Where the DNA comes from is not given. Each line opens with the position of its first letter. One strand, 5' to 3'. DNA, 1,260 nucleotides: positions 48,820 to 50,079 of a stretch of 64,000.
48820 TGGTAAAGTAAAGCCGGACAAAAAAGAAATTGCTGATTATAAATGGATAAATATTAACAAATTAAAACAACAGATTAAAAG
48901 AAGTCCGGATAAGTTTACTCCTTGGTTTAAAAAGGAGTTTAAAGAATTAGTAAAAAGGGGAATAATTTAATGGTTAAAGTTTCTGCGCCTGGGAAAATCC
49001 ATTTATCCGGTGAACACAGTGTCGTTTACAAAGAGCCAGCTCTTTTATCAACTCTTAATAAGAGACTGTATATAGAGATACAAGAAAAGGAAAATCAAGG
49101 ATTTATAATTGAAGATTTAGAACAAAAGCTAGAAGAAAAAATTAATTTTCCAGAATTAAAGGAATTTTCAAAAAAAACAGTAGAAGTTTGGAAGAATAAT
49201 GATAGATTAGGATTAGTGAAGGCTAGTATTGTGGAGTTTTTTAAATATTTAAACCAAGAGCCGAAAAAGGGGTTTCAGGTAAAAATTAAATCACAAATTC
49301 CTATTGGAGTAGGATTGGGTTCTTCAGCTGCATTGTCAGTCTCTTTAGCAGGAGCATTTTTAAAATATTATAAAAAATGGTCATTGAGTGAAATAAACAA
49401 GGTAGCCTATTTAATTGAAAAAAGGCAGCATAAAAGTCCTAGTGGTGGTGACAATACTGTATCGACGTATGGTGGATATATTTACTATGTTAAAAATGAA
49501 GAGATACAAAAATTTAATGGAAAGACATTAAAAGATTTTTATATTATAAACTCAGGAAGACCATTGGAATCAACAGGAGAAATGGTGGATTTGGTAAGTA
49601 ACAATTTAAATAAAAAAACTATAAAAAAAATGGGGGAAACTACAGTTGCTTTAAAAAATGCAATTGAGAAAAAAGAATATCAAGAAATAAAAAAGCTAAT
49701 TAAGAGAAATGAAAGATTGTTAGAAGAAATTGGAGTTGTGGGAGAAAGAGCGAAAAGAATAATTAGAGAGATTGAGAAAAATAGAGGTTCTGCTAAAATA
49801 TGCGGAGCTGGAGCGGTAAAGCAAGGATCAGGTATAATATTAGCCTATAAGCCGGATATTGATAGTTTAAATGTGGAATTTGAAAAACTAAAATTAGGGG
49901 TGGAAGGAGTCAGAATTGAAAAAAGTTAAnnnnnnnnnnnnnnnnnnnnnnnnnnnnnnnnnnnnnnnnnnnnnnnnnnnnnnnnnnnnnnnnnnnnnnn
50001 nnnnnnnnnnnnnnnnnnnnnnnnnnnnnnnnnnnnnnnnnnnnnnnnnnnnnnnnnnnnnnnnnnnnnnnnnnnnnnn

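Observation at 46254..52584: Lower mevalonate pathway operon with embedded ECF sigma factor and prenyl-chain synthases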

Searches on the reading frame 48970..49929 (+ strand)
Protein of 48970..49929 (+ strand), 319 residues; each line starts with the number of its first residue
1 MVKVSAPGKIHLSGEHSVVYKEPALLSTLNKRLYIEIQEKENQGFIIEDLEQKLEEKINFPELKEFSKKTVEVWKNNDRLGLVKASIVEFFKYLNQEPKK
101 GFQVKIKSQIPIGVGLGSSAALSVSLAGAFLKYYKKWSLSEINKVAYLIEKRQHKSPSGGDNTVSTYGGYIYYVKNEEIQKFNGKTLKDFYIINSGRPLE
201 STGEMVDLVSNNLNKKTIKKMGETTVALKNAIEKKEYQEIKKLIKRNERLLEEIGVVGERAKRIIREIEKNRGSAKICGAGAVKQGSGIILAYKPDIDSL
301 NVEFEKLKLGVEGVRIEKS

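Call 3: search_protein_families(library=pfam, proteins=[window:48970-49929:+], max_evalue=0.01)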
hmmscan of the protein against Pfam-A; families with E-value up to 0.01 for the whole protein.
window:48970-49929:+ (319 aa): 2 families
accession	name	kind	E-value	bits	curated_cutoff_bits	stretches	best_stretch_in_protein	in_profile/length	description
PF00288.32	GHMP_kinases_N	-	3.7e-17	62.8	22.3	1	87-169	7-87/87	GHMP kinases N terminal domain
PF22700.2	MVD-like_N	-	0.0015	18.7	27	1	83-146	61-128/157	Diphosphomevalonate decarboxylase-like N-terminal domain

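Call 4: search_protein_families(library=ncbifam, proteins=[window:48970-49929:+], max_evalue=0.01)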
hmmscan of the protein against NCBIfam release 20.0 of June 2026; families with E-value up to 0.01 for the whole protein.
window:48970-49929:+ (319 aa): 18 families
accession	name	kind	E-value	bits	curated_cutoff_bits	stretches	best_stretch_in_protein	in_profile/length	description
TIGR00549.1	mevalon_kin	equivalog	2.5e-53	181.4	163.05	1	6-282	1-269/276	mevalonate kinase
NF003036.0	PRK03926.1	equivalog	1.9e-36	125.7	403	1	1-282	1-259/302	mevalonate kinase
TIGR01220.1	Pmev_kin_Gr_pos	equivalog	4.5e-15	55.6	165.7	1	3-174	2-178/358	phosphomevalonate kinase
NF003006.0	PRK03817.1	equivalog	4.3e-11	42.4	443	1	1-145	1-130/352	galactokinase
TIGR00131.1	gal_kin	equivalog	1e-10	41.1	226.65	1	3-148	19-156/388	galactokinase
TIGR00191.1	thrB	equivalog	7.6e-10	38.1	168.25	1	57-178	42-152/304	homoserine kinase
NF003705.0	PRK05322.1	equivalog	4.1e-08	32.3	385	1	6-143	24-153/388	galactokinase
NF003472.0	PRK05101.1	equivalog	6e-08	32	499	1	3-135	22-146/382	galactokinase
TIGR01920.1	Shik_kin_archae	equivalog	1.6e-07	31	126.85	1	81-136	51-104/266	shikimate kinase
NF002288.1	PRK01212.1-4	equivalog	2e-07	30.3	194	1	83-244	60-221/303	homoserine kinase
NF040957.1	Arch_PMK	equivalog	2.2e-07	30.7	500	1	3-310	1-303/316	phosphomevalonate kinase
NF049969.1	GlMnHpPKinHddA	equivalog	1.7e-05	24.4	600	1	72-174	69-172/338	D-glycero-D-manno-heptose 7-phosphate kinase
NF001816.0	PRK00555.1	equivalog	0.00025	20.1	509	1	2-129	3-119/363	galactokinase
NF040656.1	GHMP_GYDIA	hypoth_equivalog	0.00066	19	225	1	5-254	3-243/299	GYDIA family GHMP kinase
NF040725.1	panto_kin_Meth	equivalog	0.00073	18.6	380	1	101-272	85-242/286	pantoate kinase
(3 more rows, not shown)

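Call 20: search_solved_structures(query=window:48970-49929:+, max_evalue=0.001, show_alignments=2)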
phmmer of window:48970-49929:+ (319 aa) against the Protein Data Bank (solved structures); distinct sequences matched with E-value up to 0.001: 17.
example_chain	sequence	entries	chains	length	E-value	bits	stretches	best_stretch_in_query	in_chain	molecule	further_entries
1kkh_A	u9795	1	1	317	4e-24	88.6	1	4-292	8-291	Mevalonate Kinase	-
1vis_A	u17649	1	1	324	4.4e-24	88.5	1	4-292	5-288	Mevalonate kinase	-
8tfo_A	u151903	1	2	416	8.9e-21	77.7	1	139-297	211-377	Mevalonate kinase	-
2r3v_A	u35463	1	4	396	1.1e-16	64.3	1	99-307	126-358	Mevalonate kinase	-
8teb_A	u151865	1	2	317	1.3e-16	63.9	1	99-299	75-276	Mevalonate kinase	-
6mde_A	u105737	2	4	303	1.4e-16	63.9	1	95-282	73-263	Mevalonate kinase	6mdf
4hac_A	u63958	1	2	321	1.8e-16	63.6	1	95-282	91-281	Mevalonate kinase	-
1kvk_A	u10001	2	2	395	1.1e-14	57.6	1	96-178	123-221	mevalonate kinase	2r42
2hfs_A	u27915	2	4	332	2.3e-09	40.2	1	109-295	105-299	Mevalonate kinase, putative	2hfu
2oi2_A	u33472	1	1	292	6.7e-09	38.7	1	88-281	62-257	Mevalonate kinase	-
2x7i_A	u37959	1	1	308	2e-08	37.1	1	86-293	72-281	MEVALONATE KINASE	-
3k17_A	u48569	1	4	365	3.5e-08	36.3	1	3-175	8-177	Lin0012 protein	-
4n3o_A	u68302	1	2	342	0.00014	24.4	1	70-271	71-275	Putative D-glycero-D-manno-heptose 7-phosphate kinase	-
1pie_A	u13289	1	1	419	0.00036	23.2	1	6-129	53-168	Galactokinase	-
3k85_A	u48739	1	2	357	0.00063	22.3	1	82-204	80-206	D-glycero-D-manno-heptose 1-phosphate kinase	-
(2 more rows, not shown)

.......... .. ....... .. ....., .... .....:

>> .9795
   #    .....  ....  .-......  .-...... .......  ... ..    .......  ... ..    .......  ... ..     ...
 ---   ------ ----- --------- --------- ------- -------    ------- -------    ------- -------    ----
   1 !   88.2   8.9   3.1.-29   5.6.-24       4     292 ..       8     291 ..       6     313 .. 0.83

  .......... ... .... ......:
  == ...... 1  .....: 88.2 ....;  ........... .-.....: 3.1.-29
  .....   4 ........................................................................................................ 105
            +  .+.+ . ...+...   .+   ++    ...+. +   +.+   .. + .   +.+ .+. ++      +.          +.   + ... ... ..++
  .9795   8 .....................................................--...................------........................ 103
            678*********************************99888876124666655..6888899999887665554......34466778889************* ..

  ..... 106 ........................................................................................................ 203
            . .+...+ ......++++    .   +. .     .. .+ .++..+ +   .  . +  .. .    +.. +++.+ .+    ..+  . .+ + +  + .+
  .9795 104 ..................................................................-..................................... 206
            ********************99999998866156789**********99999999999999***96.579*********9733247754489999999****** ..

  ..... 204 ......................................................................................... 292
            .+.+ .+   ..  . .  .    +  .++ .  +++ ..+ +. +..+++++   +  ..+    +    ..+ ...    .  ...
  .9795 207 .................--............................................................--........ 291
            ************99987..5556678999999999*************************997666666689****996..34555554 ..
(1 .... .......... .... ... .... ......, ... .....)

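Call 31: list_cluster_members(proteins=[P0001, window:48970-49926:+, window:47238-47777:+, window:48168-48461:+, window:47825-48163:+])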
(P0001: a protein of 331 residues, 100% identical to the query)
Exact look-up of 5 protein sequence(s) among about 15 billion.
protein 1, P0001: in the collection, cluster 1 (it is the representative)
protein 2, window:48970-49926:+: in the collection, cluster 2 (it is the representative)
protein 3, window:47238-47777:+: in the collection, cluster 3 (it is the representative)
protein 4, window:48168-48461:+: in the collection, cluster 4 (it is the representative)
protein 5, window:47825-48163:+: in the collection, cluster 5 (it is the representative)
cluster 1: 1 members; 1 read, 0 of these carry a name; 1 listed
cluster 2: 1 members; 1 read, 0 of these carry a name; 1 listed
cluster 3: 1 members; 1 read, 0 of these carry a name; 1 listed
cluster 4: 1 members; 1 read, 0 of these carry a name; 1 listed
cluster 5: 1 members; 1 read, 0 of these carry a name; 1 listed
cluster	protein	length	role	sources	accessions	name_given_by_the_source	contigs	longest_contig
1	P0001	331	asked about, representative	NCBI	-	-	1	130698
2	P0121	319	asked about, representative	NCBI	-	-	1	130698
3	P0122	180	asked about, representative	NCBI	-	-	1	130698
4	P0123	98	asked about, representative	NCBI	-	-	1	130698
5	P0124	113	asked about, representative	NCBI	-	-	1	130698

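Call 79: find_homologous_proteins(query=window:48970-49926:+, max_evalue=1e-10)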
Query window:48970-49926:+ (319 aa): 1342 proteins with E <= 1e-10 among 4477 candidates; the best 120 are listed.
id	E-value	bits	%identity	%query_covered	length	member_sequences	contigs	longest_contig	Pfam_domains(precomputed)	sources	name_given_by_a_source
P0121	1.1e-198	677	100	100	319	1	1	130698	PF00288.33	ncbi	-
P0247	6.5e-152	523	76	100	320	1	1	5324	PF00288.33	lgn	-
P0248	2.0e-81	292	47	99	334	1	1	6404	PF00288.33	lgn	-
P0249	2.5e-81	291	47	100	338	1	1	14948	PF00288.33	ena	-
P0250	1.8e-79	285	45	99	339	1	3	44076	PF00288.33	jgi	jgi:mevalonate kinase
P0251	3.0e-77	278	45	99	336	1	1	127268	PF00288.33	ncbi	ncbi:mevalonate kinase [Patescibacteria group bacterium]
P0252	1.8e-75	272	44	100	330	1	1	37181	PF00288.33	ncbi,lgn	-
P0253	1.3e-71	259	45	100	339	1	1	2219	PF00288.33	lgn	-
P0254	1.8e-70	256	43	99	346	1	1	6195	PF00288.33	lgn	-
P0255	5.4e-70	254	43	99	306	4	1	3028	PF00288.33,PF08544.19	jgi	-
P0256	1.1e-65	240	44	98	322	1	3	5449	PF00288.33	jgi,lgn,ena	-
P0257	2.6e-65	239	42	99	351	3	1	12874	PF00288.33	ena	-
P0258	7.7e-64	234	43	100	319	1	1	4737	PF00288.33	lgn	-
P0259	3.4e-63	232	43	91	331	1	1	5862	PF00288.33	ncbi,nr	ncbi:mevalonate kinase, partial [Patescibacteria group bacterium]|nr:mevalonate kinase [Patescibacte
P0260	1.1e-62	230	44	99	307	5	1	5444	PF00288.33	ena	-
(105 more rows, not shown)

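Call 87: predict_structure(alignment_id=A2)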
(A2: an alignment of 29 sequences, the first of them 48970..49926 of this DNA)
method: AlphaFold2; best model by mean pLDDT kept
length: 319 residues; sequences in the alignment: 29
mean_pLDDT: 90.9   pTM: 0.91
mean pLDDT of the five models: 90.9, 90.8, 90.0, 89.7, 89.4
residues with pLDDT >= 90: 219; 70-90: 89; 50-70: 11; < 50: 0
segments of 3 or more residues with pLDDT < 50: none
pLDDT, mean of each block of 10 residues (from residue 1): 97 90 95 98 95 97 94 86 96 95 97 90 98 97 97 89 97 92 84 84 78 89 97 93 95 88 91 85 68 77 88 93
secondary structure, 60 per line:
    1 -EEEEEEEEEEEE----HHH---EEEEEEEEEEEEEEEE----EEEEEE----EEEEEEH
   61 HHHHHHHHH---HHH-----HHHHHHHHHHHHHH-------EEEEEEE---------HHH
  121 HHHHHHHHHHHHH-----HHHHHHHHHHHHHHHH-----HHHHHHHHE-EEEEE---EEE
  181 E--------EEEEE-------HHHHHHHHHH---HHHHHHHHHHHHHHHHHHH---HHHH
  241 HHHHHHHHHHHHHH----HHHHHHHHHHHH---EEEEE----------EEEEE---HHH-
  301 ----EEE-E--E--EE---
elements in order: E2-13 E24-39 E44-49 E54-59 H60-69 H81-94 E102-108 H118-133 H139-154 H160-167 E170-174 E178-181 E190-194 H202-211 H215-233 H237-254 H259-270 E274-278 E289-293 E305-307

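Call 89: fold_search(model_id=the predicted structure, library=pdb)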
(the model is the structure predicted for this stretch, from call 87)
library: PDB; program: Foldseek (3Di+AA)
matches with E <= 10: 536; with E <= 0.001: 206
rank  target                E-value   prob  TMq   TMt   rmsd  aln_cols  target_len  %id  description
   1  8tfo_A                9.7e-26  1.00  0.84  0.70   5.3       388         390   25  Structure of MKvar (released 2024-03-13)
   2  8tfo_B                1.0e-25  1.00  0.82  0.68   5.9       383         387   26  Structure of MKvar (released 2024-03-13)
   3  1vis                  7.0e-25  1.00  0.80  0.81   3.4       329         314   27  Crystal structure of mevalonate kinase (released 2003-12-30)
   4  1kkh                  1.0e-23  1.00  0.78  0.78   3.6       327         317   26  Crystal Structure of the Methanococcus jannaschii Mevalonate Kinase (released 2002-03-27)
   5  2r3v_D                3.0e-23  1.00  0.75  0.63   5.1       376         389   24  The Biochemical and Structural Basis for Feedback Inhibition of Mevalonate Kinase and Isoprenoid Metabolism (released 2008-06-24)
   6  2r3v_B                2.9e-22  1.00  0.75  0.63   5.1       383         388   24  The Biochemical and Structural Basis for Feedback Inhibition of Mevalonate Kinase and Isoprenoid Metabolism (released 2008-06-24)
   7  2r42                  3.3e-22  1.00  0.79  0.67   4.5       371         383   23  The Biochemical and Structural Basis for feedback Inhibition of Mevalonate Kinase and Isoprenoid Metabolism (released 2008-06-24)
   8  2r3v_A                1.3e-21  1.00  0.78  0.65   4.5       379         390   23  The Biochemical and Structural Basis for Feedback Inhibition of Mevalonate Kinase and Isoprenoid Metabolism (released 2008-06-24)
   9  1kvk                  3.2e-21  1.00  0.78  0.67   4.4       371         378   23  The Structure of Binary complex between a Mammalian Mevalonate Kinase and ATP: Insights into the Reaction Mechanism and  (released 2002-03-27)
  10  8teb_B                6.0e-21  1.00  0.80  0.84   3.1       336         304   23  Structure of MKbur (released 2024-03-13)
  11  6mde_A                1.3e-20  1.00  0.79  0.83   3.2       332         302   24  Mevalonate kinase from Methanosarcina mazei with mevalonate bound (released 2018-12-19)
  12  4hac_B                2.0e-20  1.00  0.78  0.80   3.4       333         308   24  Crystal Structure of the Mevalonate Kinase from an Archaeon Methanosarcina mazei (released 2012-12-12)
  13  8teb_A                2.3e-20  1.00  0.80  0.83   3.2       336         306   23  Structure of MKbur (released 2024-03-13)
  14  4hac_A                3.8e-20  1.00  0.77  0.78   3.5       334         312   25  Crystal Structure of the Mevalonate Kinase from an Archaeon Methanosarcina mazei (released 2012-12-12)
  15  6mdf_A                5.4e-20  1.00  0.80  0.84   3.0       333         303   25  Mevalonate kinase from Methanosarcina mazei with 5-phosphomevalonate bound (released 2018-12-19)
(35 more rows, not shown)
